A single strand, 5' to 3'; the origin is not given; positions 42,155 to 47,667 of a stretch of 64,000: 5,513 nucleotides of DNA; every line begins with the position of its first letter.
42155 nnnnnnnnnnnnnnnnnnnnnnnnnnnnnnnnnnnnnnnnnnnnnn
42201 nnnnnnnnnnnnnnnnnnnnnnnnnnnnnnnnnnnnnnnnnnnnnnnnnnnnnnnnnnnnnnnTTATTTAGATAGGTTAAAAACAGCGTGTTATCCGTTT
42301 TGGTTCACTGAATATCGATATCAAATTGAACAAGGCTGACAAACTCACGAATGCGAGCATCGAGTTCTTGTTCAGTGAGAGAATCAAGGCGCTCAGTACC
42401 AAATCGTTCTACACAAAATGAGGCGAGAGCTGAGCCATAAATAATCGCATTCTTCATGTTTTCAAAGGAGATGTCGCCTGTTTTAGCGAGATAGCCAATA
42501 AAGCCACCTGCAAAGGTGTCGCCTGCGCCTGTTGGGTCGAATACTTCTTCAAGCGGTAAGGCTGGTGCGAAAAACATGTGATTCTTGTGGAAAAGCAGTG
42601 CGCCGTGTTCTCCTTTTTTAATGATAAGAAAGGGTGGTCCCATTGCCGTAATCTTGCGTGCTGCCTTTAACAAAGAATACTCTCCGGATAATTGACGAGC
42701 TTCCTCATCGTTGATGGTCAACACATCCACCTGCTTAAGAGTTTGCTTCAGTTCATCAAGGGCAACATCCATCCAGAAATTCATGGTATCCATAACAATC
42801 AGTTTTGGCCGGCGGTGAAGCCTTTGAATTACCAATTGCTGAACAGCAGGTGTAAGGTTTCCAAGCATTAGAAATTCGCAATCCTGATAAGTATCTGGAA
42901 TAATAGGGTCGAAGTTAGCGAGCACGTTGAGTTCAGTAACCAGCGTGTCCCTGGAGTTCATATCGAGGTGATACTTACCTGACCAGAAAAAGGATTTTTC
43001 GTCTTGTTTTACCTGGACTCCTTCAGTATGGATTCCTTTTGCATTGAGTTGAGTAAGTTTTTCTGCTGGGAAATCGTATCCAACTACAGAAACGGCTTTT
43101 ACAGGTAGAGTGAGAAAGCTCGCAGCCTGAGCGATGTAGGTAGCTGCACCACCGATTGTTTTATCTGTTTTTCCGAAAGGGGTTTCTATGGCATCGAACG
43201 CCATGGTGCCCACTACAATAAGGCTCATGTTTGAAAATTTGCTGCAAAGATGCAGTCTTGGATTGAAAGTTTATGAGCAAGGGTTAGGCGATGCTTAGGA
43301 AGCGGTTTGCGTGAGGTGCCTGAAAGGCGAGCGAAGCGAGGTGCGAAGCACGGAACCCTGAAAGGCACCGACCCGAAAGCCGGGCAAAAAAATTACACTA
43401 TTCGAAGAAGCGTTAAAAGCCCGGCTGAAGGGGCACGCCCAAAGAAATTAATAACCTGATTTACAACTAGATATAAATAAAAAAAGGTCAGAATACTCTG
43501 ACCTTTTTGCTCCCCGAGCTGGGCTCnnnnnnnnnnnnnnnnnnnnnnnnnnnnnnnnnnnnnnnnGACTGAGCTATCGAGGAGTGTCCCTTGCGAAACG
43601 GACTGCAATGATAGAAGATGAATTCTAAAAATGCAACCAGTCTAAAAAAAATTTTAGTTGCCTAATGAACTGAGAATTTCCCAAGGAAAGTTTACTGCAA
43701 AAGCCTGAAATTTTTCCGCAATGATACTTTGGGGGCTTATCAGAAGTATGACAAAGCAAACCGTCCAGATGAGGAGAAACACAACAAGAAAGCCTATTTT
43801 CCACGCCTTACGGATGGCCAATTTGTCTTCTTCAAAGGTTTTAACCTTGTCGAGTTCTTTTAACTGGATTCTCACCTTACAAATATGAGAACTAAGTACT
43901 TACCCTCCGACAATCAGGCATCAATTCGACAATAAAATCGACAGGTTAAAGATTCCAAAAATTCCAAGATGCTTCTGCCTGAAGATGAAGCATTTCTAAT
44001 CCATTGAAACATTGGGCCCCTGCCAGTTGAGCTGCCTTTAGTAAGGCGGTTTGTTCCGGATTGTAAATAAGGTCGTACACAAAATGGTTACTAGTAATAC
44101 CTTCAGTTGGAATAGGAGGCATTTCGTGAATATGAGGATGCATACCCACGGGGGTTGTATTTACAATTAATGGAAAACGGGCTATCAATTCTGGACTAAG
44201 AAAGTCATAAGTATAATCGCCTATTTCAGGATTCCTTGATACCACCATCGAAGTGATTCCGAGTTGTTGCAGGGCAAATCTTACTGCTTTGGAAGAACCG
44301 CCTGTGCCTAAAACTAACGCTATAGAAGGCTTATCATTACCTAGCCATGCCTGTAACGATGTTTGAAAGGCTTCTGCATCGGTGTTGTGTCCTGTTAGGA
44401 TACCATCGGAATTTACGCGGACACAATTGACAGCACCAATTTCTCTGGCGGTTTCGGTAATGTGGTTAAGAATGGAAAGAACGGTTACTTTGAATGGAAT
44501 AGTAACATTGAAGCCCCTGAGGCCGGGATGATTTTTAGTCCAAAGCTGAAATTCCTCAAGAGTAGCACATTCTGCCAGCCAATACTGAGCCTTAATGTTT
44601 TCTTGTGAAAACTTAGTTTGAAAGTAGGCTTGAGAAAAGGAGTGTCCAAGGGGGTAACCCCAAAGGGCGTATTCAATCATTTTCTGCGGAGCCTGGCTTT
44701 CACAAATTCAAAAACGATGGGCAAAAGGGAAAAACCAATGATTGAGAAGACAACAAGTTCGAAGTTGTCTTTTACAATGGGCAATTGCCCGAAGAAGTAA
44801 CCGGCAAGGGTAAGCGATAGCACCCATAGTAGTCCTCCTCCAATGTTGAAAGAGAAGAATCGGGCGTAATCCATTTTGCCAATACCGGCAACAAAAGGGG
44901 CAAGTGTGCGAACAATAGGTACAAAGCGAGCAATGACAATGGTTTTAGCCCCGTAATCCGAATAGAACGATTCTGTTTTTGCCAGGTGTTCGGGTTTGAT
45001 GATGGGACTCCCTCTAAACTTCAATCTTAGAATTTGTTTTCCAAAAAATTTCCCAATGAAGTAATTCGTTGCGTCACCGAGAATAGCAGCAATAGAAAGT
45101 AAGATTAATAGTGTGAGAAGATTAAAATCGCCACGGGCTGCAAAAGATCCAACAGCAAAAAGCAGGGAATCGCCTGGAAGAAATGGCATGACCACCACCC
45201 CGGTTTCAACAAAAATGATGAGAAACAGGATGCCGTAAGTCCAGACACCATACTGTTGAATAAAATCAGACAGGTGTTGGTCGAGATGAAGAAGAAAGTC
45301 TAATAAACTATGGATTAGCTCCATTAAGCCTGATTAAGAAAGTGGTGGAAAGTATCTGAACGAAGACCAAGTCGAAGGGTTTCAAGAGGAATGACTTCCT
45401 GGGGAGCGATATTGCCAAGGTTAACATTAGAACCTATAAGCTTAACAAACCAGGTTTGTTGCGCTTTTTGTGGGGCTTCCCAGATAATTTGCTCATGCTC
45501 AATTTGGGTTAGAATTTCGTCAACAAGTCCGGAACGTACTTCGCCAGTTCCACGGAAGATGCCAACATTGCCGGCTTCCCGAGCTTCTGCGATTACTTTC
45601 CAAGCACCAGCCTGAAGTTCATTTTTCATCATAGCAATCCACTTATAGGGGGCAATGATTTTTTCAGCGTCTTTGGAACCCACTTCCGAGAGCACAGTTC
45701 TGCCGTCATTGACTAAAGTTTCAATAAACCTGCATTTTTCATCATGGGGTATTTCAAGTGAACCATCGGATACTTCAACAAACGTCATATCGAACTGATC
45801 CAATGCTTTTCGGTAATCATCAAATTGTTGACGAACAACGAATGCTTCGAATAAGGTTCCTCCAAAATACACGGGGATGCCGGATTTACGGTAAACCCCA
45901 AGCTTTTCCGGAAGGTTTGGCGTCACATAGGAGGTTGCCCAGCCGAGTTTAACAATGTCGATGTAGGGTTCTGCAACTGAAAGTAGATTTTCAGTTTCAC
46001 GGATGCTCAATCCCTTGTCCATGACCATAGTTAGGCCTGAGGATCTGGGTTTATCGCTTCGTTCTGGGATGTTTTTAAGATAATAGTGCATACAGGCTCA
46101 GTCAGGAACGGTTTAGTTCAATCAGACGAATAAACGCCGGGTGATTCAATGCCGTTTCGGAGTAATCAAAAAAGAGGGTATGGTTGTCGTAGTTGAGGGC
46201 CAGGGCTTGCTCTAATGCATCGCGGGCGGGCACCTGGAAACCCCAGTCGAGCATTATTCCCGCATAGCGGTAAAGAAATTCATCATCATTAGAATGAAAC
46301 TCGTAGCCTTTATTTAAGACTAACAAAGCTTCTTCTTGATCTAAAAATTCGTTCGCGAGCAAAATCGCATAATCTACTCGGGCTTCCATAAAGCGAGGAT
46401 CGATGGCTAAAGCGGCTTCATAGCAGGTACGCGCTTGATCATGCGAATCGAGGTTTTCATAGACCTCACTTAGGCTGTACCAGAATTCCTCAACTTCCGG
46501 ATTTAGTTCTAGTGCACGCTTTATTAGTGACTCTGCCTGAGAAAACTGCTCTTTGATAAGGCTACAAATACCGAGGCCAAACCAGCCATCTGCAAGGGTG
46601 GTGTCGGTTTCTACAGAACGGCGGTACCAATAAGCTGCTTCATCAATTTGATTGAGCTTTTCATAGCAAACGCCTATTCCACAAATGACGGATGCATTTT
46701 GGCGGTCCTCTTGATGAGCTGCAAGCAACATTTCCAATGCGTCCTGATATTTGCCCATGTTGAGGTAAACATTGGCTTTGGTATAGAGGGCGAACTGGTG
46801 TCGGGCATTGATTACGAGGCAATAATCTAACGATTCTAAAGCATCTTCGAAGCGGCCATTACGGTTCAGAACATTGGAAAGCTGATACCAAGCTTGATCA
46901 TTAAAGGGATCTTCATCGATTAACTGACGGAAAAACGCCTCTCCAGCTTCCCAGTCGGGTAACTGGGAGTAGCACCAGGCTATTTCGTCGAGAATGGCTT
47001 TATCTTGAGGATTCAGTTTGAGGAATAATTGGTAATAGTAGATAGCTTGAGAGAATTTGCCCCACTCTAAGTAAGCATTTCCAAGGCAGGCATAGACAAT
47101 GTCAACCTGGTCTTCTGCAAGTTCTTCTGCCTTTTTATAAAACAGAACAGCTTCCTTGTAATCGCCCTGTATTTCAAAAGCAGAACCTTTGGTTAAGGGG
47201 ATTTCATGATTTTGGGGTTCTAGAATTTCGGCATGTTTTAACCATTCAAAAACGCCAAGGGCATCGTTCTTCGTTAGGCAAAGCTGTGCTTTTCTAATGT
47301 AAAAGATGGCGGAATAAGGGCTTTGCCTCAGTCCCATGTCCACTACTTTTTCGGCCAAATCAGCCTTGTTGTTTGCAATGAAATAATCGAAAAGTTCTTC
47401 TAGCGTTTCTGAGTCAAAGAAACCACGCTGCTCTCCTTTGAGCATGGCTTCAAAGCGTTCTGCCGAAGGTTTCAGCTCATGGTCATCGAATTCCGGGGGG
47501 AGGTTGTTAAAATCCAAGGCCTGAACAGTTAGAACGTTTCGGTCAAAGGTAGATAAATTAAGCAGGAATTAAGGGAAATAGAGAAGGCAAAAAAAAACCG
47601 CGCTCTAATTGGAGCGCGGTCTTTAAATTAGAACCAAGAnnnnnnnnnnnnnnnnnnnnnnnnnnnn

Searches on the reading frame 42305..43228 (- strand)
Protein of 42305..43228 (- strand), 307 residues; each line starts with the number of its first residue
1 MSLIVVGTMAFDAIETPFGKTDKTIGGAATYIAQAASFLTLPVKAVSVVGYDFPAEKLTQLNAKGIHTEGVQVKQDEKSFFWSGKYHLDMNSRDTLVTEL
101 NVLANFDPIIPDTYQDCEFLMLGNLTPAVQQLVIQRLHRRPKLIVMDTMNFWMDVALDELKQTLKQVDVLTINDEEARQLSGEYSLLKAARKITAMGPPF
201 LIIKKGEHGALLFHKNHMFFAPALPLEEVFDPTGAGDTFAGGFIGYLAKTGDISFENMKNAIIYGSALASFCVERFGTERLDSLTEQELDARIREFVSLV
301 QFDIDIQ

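Call 25: search_protein_families(library=pfam, proteins=[window:42305-43228:-], max_evalue=0.00001)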
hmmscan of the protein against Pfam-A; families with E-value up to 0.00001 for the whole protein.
window:42305-43228:- (307 aa): 1 family
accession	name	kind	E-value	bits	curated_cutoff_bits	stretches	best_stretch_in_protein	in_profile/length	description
PF00294.29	PfkB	-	2.8e-33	116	25.8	1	19-279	29-296/302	pfkB family carbohydrate kinase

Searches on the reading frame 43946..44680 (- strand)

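Call 50: search_protein_families(library=pfam, proteins=[window:43946-44680:-], max_evalue=0.000001)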
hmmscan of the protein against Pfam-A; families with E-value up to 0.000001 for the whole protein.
window:43946-44680:- (244 aa): 1 family
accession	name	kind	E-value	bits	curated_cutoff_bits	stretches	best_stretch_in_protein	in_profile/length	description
PF08501.16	Shikimate_dh_N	-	3.6e-19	69.2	27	1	6-87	1-83/83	Shikimate dehydrogenase substrate binding domain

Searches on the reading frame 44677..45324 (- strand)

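Call 50: search_protein_families(library=pfam, proteins=[window:44677-45324:-], max_evalue=0.000001)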
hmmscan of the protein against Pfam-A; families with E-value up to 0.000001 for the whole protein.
window:44677-45324:- (215 aa): 1 family
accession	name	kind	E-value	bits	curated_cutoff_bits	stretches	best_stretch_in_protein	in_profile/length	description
PF09335.16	VTT_dom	-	9e-20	71.8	33.9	1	49-176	1-122/123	VTT domain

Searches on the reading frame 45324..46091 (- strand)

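Call 50: search_protein_families(library=pfam, proteins=[window:45324-46091:-], max_evalue=0.000001)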
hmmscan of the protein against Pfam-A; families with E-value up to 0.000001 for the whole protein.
window:45324-46091:- (255 aa): 1 family
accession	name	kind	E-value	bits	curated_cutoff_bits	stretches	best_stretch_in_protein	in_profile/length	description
PF02679.21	ComA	-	6.1e-95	317.7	25.2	1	9-246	1-243/243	(2R)-phospho-3-sulfolactate synthase (ComA)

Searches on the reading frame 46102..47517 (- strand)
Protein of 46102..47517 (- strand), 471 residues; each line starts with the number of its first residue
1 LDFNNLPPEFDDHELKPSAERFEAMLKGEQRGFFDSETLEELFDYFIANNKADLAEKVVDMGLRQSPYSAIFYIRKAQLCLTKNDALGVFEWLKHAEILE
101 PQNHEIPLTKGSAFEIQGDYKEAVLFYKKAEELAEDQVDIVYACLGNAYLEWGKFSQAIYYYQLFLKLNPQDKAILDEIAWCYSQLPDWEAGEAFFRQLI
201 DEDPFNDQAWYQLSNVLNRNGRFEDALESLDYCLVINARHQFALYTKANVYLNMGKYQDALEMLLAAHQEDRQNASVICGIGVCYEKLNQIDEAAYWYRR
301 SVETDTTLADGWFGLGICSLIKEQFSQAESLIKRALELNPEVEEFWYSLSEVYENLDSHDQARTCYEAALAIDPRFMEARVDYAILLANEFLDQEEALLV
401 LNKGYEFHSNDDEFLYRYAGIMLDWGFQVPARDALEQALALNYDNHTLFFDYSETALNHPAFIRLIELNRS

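Call 23: search_protein_families(library=pfam, proteins=[window:46102-47517:-])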
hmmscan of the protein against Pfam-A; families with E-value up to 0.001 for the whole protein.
window:46102-47517:- (471 aa): 22 families
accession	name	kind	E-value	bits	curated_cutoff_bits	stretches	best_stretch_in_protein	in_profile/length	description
PF07719.23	TPR_2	-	5.9e-36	120.1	27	1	344-375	2-33/34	Tetratricopeptide repeat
PF00515.34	TPR_1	-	2.1e-35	119.5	27.8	3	141-172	3-34/34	Tetratricopeptide repeat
PF13181.12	TPR_8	-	6.3e-29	98.1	25.7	1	344-375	2-33/34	Tetratricopeptide repeat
PF13428.12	TPR_14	-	6.4e-28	94.8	23.5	1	344-385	2-43/44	Tetratricopeptide repeat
PF13432.12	TPR_16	-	1.6e-27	96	32.7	3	245-304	1-60/65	Tetratricopeptide repeat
PF13431.12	TPR_17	-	1.9e-27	93.6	24.4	1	195-228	1-34/34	Tetratricopeptide repeat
PF14559.12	TPR_19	-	3e-22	79.2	25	3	323-375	5-57/68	Tetratricopeptide repeat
PF13414.12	TPR_11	-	2.5e-20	72.3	26.8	1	111-150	1-39/42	TPR repeat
PF13424.12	TPR_12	-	1.6e-16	60.7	30.1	1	243-304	5-74/77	Tetratricopeptide repeat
PF23914.1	TPR_CcmH_CycH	-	2.8e-16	60.2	42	0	197-298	40-144/158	Cytochrome c-type biogenesis protein H TPR domain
PF12895.13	ANAPC3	-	4.5e-16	59.3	27.2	2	203-265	19-80/82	Anaphase-promoting complex, cyclosome, subunit 3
PF13176.12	TPR_7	-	1.9e-12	46.7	27.9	0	247-273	5-33/36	Tetratricopeptide repeat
PF13174.12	TPR_6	-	1.1e-10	41.8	26.3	0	243-264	2-23/33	Tetratricopeptide repeat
PF13371.12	TPR_9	-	8.9e-10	38.9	35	0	145-209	1-64/73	Tetratricopeptide repeat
PF25063.1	ARM_TT21_C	-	6.2e-09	36.5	35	1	257-373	37-159/209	Tetratricopeptide repeat protein 21 C-terminal ARM domain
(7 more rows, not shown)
